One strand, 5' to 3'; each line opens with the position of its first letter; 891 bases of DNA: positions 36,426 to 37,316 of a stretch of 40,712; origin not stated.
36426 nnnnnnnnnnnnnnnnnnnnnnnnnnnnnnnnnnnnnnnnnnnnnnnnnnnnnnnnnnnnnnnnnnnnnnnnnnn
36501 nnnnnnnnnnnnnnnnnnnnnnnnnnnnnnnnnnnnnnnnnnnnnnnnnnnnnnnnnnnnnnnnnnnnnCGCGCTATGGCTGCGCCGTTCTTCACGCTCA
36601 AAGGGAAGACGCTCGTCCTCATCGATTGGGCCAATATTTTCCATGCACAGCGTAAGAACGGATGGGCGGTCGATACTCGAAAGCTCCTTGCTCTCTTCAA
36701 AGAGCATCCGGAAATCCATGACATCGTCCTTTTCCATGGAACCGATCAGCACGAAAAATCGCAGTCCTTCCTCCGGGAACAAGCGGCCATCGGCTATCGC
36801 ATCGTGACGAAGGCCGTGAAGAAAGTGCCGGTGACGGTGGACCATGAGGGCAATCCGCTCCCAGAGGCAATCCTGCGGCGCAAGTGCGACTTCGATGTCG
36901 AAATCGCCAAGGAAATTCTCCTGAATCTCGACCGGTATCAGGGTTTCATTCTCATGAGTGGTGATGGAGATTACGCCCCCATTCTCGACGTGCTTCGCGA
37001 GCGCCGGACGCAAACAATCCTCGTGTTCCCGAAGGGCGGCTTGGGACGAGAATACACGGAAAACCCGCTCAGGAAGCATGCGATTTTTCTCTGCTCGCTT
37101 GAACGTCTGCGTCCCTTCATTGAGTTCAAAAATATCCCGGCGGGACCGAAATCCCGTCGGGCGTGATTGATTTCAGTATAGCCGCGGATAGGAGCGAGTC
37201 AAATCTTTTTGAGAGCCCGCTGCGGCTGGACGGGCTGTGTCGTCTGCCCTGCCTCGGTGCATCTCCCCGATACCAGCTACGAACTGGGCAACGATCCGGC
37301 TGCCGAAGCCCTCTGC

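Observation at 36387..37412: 837-bp NYN-nuclease cassette sits between two diverged copies of the DegT aminotransferase 3' end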

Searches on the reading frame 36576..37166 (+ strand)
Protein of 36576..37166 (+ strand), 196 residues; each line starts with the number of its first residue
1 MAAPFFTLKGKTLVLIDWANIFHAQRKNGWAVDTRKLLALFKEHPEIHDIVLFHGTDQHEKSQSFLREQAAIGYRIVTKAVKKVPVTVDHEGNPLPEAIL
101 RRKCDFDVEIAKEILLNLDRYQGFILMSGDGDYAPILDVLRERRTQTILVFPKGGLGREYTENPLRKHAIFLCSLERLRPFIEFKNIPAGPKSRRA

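Call 8: search_protein_families(library=pfam, proteins=[window:36576-37166:+], max_evalue=0.01)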
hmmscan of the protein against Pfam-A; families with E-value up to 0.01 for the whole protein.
window:36576-37166:+ (196 aa): 1 family
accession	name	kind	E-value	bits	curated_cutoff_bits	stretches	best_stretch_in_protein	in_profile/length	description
PF01936.24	NYN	-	3.5e-18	66.9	24.2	1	11-165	1-134/145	NYN domain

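Call 9: find_encoding_contigs(protein=window:36576-37166:+, flank=10000, max_places=10)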
Protein window:36576-37166:+ (196 aa): no gene with exactly this product is on record in the collection.

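Call 11: find_homologous_proteins(query=window:36576-37166:+)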
Query window:36576-37166:+ (196 aa): 251 proteins with E <= 0.001 among 341 candidates; the best 120 are listed.
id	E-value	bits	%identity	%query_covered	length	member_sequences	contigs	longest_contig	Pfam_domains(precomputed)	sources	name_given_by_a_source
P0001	4.8e-128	442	100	100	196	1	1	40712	PF01936.25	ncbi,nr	ncbi:NYN domain-containing protein [Candidatus Peregrinibacteria bacterium]|nr:NYN domain-containing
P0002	3.1e-107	375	85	100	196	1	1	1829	PF01936.25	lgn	-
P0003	3.6e-106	371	85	100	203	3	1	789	PF01936.25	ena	-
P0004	5.8e-106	370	85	100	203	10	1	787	PF01936.25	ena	-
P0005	1.8e-102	359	82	100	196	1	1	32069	PF01936.25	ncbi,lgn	-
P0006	6.9e-102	357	82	100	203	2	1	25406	PF01936.25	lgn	-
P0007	1.1e-101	356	82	100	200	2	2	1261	PF01936.25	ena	-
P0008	6.5e-100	351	80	100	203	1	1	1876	PF01936.25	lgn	-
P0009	4.8e-99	348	82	94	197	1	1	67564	PF01936.25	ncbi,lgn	-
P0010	1.4e-98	346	84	93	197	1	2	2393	PF01936.25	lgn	-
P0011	1.1e-97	343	79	100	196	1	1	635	PF01936.25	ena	-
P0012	2.8e-97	342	80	99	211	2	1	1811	PF01936.25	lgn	-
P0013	4.0e-96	338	78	100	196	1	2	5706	PF01936.25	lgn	-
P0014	6.4e-96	338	82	93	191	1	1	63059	PF01936.25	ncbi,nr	ncbi:NYN domain-containing protein [Candidatus Peregrinibacteria bacterium]|nr:NYN domain-containing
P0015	1.3e-95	337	80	95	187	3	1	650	PF01936.25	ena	-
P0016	1.1e-94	334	80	93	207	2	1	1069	PF01936.25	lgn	-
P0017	3.7e-94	332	81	93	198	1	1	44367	PF01936.25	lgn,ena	-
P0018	3.1e-93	329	85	89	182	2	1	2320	PF01936.25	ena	-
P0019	7.7e-93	328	80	93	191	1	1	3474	PF01936.25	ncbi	-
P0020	3.7e-91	322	79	93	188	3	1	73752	PF01936.25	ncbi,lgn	ncbi:MAG: NYN domain-containing protein [Candidatus Peregrinibacteria bacterium]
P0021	1.4e-86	307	75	93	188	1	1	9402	PF01936.25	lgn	-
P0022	3.1e-81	290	82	81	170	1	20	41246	PF01936.25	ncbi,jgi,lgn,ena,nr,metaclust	ncbi:hypothetical protein A3C37_03685 [Candidatus Peribacteria bacterium RIFCSPHIGHO2_02_FULL_53_20]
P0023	1.1e-79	285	68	99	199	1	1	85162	PF01936.25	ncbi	-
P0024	9.0e-79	282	68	93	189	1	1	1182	PF01936.25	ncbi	-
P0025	7.6e-77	275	66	94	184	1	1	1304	PF01936.25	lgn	-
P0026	2.7e-73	264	68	89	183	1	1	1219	PF01936.25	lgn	-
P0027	1.1e-72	262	68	92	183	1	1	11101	PF01936.25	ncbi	ncbi:MAG: NYN domain-containing protein [Candidatus Peregrinibacteria bacterium]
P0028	2.0e-72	261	75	84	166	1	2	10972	PF01936.25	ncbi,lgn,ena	-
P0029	4.4e-64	234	71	44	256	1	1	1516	PF01936.25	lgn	-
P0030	1.1e-63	232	71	43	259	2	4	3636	PF01936.25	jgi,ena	-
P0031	3.6e-63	231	60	91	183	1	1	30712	PF01936.25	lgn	-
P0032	8.9e-63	229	44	93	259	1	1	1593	PF01936.25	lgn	-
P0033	9.0e-63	229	43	93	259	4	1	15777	PF01936.25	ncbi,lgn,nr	ncbi:NYN domain-containing protein [Candidatus Peregrinibacteria bacterium]|nr:NYN domain-containing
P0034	1.2e-62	229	71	46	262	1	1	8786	PF01936.25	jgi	-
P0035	3.1e-62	228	67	46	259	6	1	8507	PF01936.25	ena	-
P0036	3.3e-62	228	43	93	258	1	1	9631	PF01936.25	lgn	-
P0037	9.1e-62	226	68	46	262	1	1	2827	PF01936.25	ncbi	-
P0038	4.3e-59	217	84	60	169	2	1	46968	PF01936.25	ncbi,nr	ncbi:hypothetical protein A3E47_02695 [Candidatus Peribacteria bacterium RIFCSPHIGHO2_12_FULL_54_10]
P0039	4.2e-42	162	43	92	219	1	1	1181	PF01936.25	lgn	-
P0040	1.2e-41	160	42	94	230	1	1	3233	PF01936.25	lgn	-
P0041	1.9e-40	157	46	91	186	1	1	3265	PF01936.25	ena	-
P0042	2.8e-38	149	44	93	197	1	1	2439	PF01936.25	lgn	-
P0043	3.7e-38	149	44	93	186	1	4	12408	PF01936.25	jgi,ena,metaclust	metaclust:\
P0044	4.8e-38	149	38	98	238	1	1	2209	PF01936.25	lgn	-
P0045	6.2e-38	148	40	91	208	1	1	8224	PF01936.25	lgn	-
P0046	6.2e-38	148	39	93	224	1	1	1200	PF01936.25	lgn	-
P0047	7.8e-38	148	44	91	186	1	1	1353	PF01936.25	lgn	-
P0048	1.2e-37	147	43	90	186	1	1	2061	PF01936.25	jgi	jgi:uncharacterized LabA/DUF88 family protein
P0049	2.3e-37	147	44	92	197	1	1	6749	PF01936.25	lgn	-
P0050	3.1e-37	146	40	91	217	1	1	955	PF01936.25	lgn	-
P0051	1.4e-36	144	38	91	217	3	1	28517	PF01936.25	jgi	-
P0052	1.9e-36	144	42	91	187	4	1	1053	PF01936.25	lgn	-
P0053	2.4e-36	143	42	91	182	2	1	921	PF01936.25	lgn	-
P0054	3.5e-36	143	41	92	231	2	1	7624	PF01936.25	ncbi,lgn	-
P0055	3.5e-36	143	39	96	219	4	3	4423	PF01936.25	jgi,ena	-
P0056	4.6e-36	142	40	87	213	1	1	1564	PF01936.25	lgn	-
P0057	6.0e-36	142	43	90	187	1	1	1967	PF01936.25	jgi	-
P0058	8.1e-36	141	43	88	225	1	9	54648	PF01936.25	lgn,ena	-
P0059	9.5e-36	141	37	86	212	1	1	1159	PF01936.25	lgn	-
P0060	1.3e-35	141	39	90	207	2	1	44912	PF01936.25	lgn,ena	-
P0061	2.1e-35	140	39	91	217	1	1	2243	PF01936.25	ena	-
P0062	4.3e-35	139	41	93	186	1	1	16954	PF01936.25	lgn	-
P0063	5.1e-35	139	39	89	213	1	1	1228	PF01936.25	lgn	-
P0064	8.4e-35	138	39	55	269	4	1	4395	PF01936.25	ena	-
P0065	9.0e-35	138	38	97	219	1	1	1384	PF01936.25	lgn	-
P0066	1.2e-34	138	43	88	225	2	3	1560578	PF01936.25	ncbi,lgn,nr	ncbi:NYN domain-containing protein [Candidatus Peregrinibacteria bacterium]|nr:MAG: NYN domain-conta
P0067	1.4e-34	137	38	91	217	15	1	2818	PF01936.25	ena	-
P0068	1.5e-34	137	39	96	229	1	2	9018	PF01936.25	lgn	-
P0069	2.5e-34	137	42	93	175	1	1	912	PF01936.25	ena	-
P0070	3.0e-34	136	36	91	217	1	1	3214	PF01936.25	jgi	-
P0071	5.8e-34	135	36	90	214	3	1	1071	PF01936.25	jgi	jgi:uncharacterized LabA/DUF88 family protein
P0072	7.0e-34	135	37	93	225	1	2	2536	PF01936.25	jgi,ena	-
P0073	9.2e-34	135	41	90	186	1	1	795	PF01936.25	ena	-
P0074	1.2e-33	134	37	91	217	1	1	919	PF01936.25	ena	-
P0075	2.7e-33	133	35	93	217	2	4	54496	PF01936.25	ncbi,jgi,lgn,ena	-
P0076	3.1e-33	133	36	93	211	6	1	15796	PF01936.25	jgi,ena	jgi:uncharacterized LabA/DUF88 family protein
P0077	4.2e-33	133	43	79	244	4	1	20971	PF01936.25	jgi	jgi:uncharacterized LabA/DUF88 family protein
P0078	5.4e-33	132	41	90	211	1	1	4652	PF01936.25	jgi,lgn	jgi:uncharacterized LabA/DUF88 family protein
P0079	7.7e-33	132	37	91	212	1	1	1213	PF01936.25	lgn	-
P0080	9.8e-33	131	37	91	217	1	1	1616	PF01936.25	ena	-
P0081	1.3e-32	131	41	53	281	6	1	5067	PF01936.25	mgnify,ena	mgnify:CR=1 FL=1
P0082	1.4e-32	131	41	85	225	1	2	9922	PF01936.25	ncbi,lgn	-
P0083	1.9e-32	130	44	79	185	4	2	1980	PF01936.25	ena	-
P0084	2.5e-32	130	38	87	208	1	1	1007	PF01936.25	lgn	-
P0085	2.5e-32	130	37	97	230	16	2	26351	PF01936.25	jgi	jgi:uncharacterized LabA/DUF88 family protein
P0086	3.4e-32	130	41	80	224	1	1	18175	PF01936.25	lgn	-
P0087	3.6e-32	130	45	43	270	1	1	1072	PF01936.25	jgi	-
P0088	4.7e-32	129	43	79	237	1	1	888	PF01936.25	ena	-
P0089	5.9e-32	129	42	79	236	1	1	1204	PF01936.25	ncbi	-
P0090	6.6e-32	129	39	91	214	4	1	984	PF01936.25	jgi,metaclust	metaclust:\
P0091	7.0e-32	129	39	80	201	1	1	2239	PF01936.25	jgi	jgi:uncharacterized LabA/DUF88 family protein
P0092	7.1e-32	129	34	90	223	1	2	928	PF01936.25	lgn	-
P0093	9.1e-32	128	36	91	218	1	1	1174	PF01936.25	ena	-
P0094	9.6e-32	128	38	94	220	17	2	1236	PF01936.25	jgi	jgi:uncharacterized LabA/DUF88 family protein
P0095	9.8e-32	128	36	93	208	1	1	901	PF01936.25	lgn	-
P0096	1.0e-31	128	38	60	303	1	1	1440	PF01936.25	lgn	-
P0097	1.1e-31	128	37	90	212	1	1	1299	PF01936.25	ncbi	-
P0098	1.6e-31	127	39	89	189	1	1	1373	PF01936.25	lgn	-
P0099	1.9e-31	127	34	90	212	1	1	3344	PF01936.25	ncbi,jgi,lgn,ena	ncbi:MAG: NYN domain-containing protein [Nanoarchaeota archaeon]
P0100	2.3e-31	127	36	91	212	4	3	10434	PF01936.25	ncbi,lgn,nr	ncbi:MAG: NYN domain-containing protein [Candidatus Nealsonbacteria bacterium]|nr:NYN domain-contain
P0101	6.0e-31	126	39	79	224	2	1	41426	PF01936.25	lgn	-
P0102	7.7e-31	125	36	100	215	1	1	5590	PF01936.25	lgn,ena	-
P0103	8.1e-31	125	37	90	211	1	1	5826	PF01936.25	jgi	jgi:uncharacterized LabA/DUF88 family protein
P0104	9.2e-31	125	38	59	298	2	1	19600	PF01936.25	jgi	jgi:uncharacterized LabA/DUF88 family protein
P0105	1.4e-30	124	33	76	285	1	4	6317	PF01936.25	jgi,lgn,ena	-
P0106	1.7e-30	124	40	51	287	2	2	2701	PF01936.25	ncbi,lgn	-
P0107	1.7e-30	124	37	89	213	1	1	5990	PF01936.25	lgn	-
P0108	1.7e-30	124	34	91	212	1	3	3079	PF01936.25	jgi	-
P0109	1.9e-30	124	38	59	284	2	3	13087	PF01936.25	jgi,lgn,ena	jgi:uncharacterized LabA/DUF88 family protein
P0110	2.0e-30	124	40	54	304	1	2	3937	PF01936.25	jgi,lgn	-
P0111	2.1e-30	124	34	76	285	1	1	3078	PF01936.25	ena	-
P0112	2.3e-30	124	38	90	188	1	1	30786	PF01936.25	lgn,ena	-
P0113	2.7e-30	123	38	85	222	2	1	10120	PF01936.25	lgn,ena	-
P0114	2.9e-30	123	34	76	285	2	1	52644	PF01936.25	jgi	jgi:uncharacterized LabA/DUF88 family protein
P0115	3.6e-30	123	40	79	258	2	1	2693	PF01936.25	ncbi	-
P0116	3.7e-30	123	35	90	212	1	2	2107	PF01936.25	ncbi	-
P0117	4.7e-30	123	35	93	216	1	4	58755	PF01936.25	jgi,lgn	jgi:uncharacterized LabA/DUF88 family protein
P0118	5.0e-30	123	43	42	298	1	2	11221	PF01936.25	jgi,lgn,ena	-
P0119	7.2e-30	122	39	79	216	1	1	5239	PF01936.25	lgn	-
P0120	9.3e-30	122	36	90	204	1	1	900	PF01936.25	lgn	-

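Call 12: find_encoding_contigs(protein=P0005, flank=6000, max_places=2)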
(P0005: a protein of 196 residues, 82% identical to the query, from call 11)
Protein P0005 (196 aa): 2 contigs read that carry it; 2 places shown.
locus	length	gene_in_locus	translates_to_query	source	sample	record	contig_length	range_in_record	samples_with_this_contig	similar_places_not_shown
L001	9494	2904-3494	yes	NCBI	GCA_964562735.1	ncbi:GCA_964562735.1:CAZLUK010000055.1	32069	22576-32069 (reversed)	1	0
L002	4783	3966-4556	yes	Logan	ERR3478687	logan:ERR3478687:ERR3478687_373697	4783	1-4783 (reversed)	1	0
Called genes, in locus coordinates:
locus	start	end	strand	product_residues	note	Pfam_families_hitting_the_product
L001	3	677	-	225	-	?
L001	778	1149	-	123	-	PF00072:Response_reg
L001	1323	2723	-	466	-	PF08823:PG_binding_2 (faint), PF01471:PG_binding_1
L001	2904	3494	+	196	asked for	PF01936:NYN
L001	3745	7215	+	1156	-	PF25596:CPSase_L_D1, PF02222:ATP-grasp, PF02786:CPSase_L_D2, PF02787:CPSase_L_D3, PF25596:CPSase_L_D1, PF02222:ATP-grasp, PF02786:CPSase_L_D2, PF07478:Dala_Dala_lig_C, +3 more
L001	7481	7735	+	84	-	-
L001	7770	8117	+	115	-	-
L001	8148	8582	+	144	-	PF01797:Y1_Tnp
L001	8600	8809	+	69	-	-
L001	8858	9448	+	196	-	PF13274:SocA_Panacea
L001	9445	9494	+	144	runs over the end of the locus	-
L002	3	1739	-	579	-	?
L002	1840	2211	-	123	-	PF00072:Response_reg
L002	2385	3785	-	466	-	PF08823:PG_binding_2 (faint), PF01471:PG_binding_1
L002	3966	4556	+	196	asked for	PF01936:NYN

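Call 13: find_encoding_contigs(protein=P0009, flank=6000, max_places=2)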
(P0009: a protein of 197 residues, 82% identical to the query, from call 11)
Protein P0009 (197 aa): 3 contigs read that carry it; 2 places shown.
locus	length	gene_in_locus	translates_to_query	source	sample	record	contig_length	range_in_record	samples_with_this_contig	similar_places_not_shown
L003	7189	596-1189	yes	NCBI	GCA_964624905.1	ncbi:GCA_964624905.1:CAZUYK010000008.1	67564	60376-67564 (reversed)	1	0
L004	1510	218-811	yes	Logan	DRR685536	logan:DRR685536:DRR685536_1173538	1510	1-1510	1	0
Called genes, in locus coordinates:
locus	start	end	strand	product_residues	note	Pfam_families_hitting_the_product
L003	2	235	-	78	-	?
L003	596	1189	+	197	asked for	PF01936:NYN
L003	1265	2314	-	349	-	PF00078:RVT_1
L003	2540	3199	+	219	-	-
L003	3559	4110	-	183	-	PF22296:bAvd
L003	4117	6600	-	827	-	PF00270:DEAD (faint), PF04851:ResIII, PF27151:YagJ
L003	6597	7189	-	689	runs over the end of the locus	PF01555:N6_N4_Mtase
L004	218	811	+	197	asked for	PF01936:NYN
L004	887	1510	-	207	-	?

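Call 14: find_encoding_contigs(protein=P0014, flank=6000, max_places=2)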
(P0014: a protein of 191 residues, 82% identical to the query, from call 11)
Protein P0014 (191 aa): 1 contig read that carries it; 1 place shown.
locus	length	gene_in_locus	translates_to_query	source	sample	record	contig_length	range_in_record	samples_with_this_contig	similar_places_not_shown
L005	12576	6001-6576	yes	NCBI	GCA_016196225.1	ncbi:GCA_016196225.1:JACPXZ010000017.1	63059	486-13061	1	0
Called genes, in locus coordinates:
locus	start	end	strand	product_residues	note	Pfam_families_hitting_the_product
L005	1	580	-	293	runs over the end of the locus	PF00551:Formyl_trans_N, PF02911:Formyl_trans_C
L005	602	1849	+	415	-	PF18884:TSP3_bac (weak), PF00395:SLH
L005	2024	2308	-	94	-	PF04845:PurA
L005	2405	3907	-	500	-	PF00133:tRNA-synt_1, PF01406:tRNA-synt_1e (faint), PF09334:tRNA-synt_1g, PF00133:tRNA-synt_1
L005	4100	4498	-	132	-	PF18895:T4SS_pilin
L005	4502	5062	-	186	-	PF18895:T4SS_pilin (weak)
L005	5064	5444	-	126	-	PF18895:T4SS_pilin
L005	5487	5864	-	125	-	PF07784:DUF1622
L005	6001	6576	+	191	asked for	PF01936:NYN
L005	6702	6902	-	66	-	-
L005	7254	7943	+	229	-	PF06414:Zeta_toxin, PF13671:AAA_33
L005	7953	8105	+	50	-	-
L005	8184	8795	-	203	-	-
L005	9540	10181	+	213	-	-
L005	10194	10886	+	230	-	-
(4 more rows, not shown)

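Call 28: find_related_loci(query=A5, collection=genome_contigs, flank=5000)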
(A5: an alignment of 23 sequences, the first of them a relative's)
Query A5 (196 aa) in genome_contigs; peptide patterns used: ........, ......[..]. (x = any residue, [..] = any of these).
41 stretches matched a pattern; 17 encode a relative of the query (tblastn E <= 1e-3); 17 distinct loci.
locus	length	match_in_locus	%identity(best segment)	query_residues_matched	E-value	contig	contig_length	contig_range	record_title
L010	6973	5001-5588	85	1-196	6e-112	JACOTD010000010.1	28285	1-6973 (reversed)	MAG: Candidatus Peregrinibacteria bacterium isolate NC_groundwater_35_Pr7_B-0.1um_58_27 FFV18_Bp1_scaffold_114378, whole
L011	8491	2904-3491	82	1-196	4e-108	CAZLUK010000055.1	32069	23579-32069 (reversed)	MAG TPA_asm: uncultured Candidatus Peribacteria bacterium isolate binchicken_co203_97 genome assembly, contig: k141_4105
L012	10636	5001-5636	76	1-196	8e-107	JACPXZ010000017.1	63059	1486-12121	MAG: Candidatus Peregrinibacteria bacterium isolate NC_groundwater_850_Pr1_B-0.1um_50_22 Montesol18_Bp1_scaffold_605649,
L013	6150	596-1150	82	1-185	8e-105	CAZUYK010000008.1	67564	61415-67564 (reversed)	MAG TPA_asm: uncultured Candidatus Peribacteria bacterium isolate SRP278252_co2_847 genome assembly, contig: NODE_643_le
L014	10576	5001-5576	80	5-196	9e-103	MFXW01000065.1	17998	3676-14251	MAG: Candidatus Peribacteria bacterium RIFCSPHIGHO2_02_FULL_53_20 rifcsphigho2_02_scaffold_5839, whole genome shotgun se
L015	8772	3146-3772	73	1-196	6e-99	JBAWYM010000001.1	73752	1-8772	MAG: Candidatus Peregrinibacteria bacterium isolate ELA089 MAG089_1, whole genome shotgun sequence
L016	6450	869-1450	75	3-196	2e-98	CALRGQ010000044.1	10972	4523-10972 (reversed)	MAG: Candidatus Peribacteria bacterium isolate AH-03may19-31 genome assembly, contig: AH-03may19-C11636, whole genome sh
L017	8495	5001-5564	75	1-192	4e-92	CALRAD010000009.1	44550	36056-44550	MAG: Candidatus Peribacteria bacterium isolate MaH-04nov19-275 genome assembly, contig: MaH-04nov19-C1784, whole genome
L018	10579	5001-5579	68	1-194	6e-86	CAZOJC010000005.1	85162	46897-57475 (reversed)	MAG TPA_asm: uncultured Candidatus Peribacteria bacterium isolate SRP342105_co3_137 genome assembly, contig: NODE_140_le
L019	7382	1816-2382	67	3-191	6e-79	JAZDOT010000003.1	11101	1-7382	MAG: Candidatus Peregrinibacteria bacterium isolate MEGAHIT-group-0.791 k141_8540749, whole genome shotgun sequence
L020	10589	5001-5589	84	1-196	6e-92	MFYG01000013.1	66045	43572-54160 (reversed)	MAG: Candidatus Peribacteria bacterium RIFCSPLOWO2_12_FULL_55_15 rifcsplowo2_12_scaffold_264, whole genome shotgun seque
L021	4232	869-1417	43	6-172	1e-42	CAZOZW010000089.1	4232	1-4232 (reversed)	MAG TPA_asm: uncultured Candidatus Peribacteria bacterium isolate SRP063590_co1_200 genome assembly, contig: NODE_21487_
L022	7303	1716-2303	41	6-186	8e-43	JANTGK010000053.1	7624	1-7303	MAG: Candidatus Peregrinibacteria bacterium isolate bin10060 c_000000011315, whole genome shotgun sequence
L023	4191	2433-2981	41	6-172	1e-40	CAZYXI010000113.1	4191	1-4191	MAG TPA_asm: uncultured Candidatus Peribacteria bacterium isolate SRP193661_co2_66 genome assembly, contig: NODE_17358_l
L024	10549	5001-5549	40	6-172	7e-40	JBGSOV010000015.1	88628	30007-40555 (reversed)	MAG: Candidatus Gracilibacteria bacterium isolate JTS-AC289 k141_3049151, whole genome shotgun sequence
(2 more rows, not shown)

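Call 38: find_related_loci(query=A5, collection=metagenome_contigs, flank=4000)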
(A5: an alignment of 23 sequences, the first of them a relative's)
Query A5 (196 aa) in metagenome_contigs; peptide patterns used: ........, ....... (x = any residue, [..] = any of these).
600 stretches matched a pattern (row limit reached: there are more); 209 encode a relative of the query (tblastn E <= 1e-3); the best 80 are kept; 80 distinct loci.
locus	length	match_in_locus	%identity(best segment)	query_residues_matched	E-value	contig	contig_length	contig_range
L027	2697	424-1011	86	1-196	6e-119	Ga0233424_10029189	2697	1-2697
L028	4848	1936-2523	85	1-196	2e-112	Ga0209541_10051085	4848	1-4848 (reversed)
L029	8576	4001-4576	80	5-196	2e-102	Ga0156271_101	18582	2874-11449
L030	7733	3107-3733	73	1-196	2e-98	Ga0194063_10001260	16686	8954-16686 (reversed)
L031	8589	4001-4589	84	1-196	1e-91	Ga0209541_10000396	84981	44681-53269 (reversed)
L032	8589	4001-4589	84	1-196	1e-91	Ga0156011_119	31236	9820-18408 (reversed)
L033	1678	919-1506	45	1-196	6e-49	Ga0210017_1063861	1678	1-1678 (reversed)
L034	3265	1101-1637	46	6-183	2e-47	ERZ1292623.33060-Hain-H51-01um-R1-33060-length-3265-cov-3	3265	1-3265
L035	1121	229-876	39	1-189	1e-44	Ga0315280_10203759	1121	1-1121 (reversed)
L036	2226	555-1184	39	6-183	6e-42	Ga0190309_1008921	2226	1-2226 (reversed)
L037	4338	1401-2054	39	1-188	2e-41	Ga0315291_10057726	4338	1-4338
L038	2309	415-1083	36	1-189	3e-41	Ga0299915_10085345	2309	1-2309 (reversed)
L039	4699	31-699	36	1-189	4e-41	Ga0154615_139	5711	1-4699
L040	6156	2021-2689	35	1-189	7e-40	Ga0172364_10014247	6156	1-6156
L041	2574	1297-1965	35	1-189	6e-40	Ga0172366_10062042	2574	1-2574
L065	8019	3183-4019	37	1-194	2e-22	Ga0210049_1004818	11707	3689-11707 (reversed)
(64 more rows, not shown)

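Call 61: search_protein_families(library=padloc, proteins=[window:36576-37166:+], max_evalue=0.01)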
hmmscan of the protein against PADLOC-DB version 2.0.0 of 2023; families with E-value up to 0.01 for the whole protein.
window:36576-37166:+ (196 aa): 1 family
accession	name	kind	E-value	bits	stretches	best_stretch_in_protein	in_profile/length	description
PDLC01154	NYN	-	0.00014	19.3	1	107-172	232-295/310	"LabA-like protein, NYN family nuclease"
